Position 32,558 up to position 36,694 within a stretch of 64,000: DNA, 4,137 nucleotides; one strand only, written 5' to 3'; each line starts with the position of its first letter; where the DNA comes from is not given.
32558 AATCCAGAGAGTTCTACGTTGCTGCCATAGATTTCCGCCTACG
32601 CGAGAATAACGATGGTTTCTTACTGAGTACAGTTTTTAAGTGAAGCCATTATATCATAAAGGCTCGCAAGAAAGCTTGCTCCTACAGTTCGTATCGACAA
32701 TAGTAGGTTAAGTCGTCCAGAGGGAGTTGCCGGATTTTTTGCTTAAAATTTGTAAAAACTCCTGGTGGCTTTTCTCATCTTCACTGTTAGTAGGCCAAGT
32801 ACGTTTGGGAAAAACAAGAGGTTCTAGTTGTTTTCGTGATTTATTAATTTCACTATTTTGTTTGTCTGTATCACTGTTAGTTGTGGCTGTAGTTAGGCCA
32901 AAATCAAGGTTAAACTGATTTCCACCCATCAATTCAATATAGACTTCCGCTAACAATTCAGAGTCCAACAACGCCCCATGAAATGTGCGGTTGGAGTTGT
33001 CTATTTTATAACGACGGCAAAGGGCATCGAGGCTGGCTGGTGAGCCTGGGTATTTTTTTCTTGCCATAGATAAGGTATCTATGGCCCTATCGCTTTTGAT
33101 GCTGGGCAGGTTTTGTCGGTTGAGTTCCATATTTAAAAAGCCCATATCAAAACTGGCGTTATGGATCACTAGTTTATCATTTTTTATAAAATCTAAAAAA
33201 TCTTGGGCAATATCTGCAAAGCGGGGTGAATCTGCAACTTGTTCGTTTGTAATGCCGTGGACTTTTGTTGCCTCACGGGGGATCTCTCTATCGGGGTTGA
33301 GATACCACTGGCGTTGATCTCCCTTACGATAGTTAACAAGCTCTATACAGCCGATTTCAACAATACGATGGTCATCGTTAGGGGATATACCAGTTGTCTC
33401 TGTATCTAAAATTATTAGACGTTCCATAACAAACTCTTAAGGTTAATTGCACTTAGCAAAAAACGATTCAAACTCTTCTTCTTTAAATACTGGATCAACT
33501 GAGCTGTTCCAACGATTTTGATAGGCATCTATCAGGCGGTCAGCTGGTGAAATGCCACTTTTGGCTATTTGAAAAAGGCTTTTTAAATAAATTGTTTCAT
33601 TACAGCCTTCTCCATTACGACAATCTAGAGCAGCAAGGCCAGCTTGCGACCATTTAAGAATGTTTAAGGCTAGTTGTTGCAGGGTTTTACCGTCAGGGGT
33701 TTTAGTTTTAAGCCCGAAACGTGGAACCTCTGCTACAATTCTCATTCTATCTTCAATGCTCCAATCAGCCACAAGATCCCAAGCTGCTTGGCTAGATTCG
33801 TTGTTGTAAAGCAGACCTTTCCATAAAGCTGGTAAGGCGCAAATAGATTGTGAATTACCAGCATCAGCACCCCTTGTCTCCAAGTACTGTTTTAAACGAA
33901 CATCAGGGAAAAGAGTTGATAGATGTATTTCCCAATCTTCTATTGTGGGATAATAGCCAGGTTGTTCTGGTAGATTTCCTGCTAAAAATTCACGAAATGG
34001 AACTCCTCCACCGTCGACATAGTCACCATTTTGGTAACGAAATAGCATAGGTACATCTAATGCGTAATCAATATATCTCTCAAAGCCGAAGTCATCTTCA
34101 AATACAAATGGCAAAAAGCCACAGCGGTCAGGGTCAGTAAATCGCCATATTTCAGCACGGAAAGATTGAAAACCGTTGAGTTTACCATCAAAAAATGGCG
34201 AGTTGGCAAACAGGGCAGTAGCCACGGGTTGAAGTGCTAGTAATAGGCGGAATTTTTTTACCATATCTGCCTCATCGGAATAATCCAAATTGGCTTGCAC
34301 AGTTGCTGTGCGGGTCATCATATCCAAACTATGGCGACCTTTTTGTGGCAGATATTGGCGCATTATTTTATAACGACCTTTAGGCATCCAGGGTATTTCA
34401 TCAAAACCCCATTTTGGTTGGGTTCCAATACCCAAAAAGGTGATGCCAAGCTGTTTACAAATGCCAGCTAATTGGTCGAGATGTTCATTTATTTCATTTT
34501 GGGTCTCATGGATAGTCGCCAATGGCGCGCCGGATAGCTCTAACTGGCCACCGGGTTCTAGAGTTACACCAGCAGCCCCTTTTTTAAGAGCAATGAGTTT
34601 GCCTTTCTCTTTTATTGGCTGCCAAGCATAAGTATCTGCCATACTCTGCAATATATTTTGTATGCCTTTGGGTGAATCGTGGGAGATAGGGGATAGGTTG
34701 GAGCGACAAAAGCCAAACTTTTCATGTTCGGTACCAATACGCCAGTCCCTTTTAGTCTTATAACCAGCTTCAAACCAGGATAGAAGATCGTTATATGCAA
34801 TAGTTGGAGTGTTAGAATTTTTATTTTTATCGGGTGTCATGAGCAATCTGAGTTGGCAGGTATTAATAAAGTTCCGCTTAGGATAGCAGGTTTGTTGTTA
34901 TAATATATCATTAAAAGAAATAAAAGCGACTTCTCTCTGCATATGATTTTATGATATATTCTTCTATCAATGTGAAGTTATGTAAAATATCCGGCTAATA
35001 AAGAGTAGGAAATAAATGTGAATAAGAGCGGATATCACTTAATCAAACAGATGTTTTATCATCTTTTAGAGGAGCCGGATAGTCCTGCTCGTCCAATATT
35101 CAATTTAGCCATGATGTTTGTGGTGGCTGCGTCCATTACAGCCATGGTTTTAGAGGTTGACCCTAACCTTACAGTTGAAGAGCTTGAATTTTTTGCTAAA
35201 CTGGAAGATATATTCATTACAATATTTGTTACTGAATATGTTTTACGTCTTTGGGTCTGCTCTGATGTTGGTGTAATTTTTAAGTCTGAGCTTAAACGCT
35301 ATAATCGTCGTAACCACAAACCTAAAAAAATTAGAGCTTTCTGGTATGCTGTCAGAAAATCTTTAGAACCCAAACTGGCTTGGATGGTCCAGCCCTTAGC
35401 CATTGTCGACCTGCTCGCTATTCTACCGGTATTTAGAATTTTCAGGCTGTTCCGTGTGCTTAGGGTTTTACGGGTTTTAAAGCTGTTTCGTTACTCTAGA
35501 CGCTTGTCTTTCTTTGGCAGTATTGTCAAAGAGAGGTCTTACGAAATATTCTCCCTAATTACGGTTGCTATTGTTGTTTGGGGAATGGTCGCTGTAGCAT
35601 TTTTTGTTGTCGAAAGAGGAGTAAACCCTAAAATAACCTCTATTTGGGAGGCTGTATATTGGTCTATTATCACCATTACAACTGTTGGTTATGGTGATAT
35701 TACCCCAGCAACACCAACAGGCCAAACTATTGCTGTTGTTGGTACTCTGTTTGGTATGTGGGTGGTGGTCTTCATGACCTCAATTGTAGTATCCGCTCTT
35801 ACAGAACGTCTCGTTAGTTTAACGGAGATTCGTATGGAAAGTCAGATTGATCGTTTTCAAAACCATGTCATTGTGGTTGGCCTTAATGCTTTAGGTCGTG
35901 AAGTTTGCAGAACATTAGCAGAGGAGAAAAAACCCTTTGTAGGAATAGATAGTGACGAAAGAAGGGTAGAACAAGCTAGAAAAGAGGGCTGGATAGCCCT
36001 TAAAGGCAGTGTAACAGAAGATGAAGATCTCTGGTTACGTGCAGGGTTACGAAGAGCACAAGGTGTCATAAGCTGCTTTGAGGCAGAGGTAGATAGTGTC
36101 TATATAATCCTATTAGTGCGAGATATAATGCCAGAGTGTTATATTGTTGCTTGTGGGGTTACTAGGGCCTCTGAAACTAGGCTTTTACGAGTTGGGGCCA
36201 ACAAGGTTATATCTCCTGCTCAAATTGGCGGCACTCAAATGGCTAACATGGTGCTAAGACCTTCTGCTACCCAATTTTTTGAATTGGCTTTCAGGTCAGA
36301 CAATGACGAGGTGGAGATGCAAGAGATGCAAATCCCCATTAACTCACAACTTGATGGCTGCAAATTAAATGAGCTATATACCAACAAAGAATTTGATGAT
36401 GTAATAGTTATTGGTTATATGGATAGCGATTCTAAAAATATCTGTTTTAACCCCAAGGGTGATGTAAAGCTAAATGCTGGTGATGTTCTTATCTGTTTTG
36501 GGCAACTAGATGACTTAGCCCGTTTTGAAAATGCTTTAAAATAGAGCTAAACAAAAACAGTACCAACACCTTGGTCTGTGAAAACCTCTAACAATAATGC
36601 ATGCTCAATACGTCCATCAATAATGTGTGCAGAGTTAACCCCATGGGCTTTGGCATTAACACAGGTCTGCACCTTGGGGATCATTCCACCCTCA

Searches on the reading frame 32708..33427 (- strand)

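Call 90: search_protein_families(library=pfam, proteins=[window:32708-33427:-], max_evalue=0.00001)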
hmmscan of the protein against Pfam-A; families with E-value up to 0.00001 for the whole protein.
window:32708-33427:- (239 aa): 1 family
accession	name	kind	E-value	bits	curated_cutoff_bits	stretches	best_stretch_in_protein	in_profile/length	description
PF00929.31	RNase_T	-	1.1e-37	130.6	24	1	5-163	1-164/164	Exonuclease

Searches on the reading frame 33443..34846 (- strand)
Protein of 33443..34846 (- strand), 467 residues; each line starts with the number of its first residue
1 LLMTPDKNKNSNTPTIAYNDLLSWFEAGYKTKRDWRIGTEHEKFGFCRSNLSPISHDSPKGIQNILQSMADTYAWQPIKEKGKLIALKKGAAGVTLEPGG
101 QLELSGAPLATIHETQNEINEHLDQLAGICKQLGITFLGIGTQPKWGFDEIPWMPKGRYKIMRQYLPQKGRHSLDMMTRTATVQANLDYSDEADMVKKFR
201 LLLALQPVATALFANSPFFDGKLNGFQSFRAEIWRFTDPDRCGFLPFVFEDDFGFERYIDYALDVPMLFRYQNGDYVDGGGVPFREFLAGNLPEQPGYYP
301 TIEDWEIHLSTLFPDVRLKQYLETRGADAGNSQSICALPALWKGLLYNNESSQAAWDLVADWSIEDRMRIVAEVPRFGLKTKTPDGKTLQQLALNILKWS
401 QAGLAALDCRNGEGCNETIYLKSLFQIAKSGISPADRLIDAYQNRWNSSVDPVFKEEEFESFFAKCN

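Call 90: search_protein_families(library=pfam, proteins=[window:33443-34846:-], max_evalue=0.00001)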
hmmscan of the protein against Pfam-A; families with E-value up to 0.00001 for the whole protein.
window:33443-34846:- (467 aa): 1 family
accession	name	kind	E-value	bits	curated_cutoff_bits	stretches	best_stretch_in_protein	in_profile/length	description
PF04107.18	GCS2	-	3.4e-83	279.8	21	1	71-362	16-290/291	Glutamate-cysteine ligase family 2(GCS2)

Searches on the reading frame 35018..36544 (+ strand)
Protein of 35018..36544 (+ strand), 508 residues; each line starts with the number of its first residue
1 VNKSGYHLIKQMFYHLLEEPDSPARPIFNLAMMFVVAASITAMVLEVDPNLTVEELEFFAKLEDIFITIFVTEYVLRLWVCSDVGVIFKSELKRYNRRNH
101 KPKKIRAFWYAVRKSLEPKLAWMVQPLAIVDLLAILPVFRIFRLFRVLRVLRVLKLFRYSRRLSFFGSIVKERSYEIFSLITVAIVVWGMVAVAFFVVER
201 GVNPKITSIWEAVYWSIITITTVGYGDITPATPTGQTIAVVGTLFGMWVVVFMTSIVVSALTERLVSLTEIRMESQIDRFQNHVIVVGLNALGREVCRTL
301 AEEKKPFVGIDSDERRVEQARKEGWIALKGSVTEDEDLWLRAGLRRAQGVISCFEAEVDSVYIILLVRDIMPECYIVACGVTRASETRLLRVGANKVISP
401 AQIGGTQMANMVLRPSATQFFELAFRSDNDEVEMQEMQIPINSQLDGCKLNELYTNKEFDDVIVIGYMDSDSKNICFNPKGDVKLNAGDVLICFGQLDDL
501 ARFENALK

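Call 90: search_protein_families(library=pfam, proteins=[window:35018-36544:+], max_evalue=0.00001)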
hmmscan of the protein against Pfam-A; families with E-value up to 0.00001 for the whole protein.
window:35018-36544:+ (508 aa): 4 families
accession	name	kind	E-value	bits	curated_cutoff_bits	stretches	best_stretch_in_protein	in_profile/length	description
PF00520.37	Ion_trans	-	2.9e-23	82.7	25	1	26-253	2-221/241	Ion transport protein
PF02254.24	TrkA_N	-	5.3e-22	78.8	23.8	1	284-400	1-116/116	TrkA-N domain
PF07885.22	Ion_trans_2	-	5.3e-14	52.3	22.5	1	183-262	4-78/79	Ion channel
PF02080.26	TrkA_C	-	7.6e-07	29.4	27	1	435-507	2-70/71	TrkA-C domain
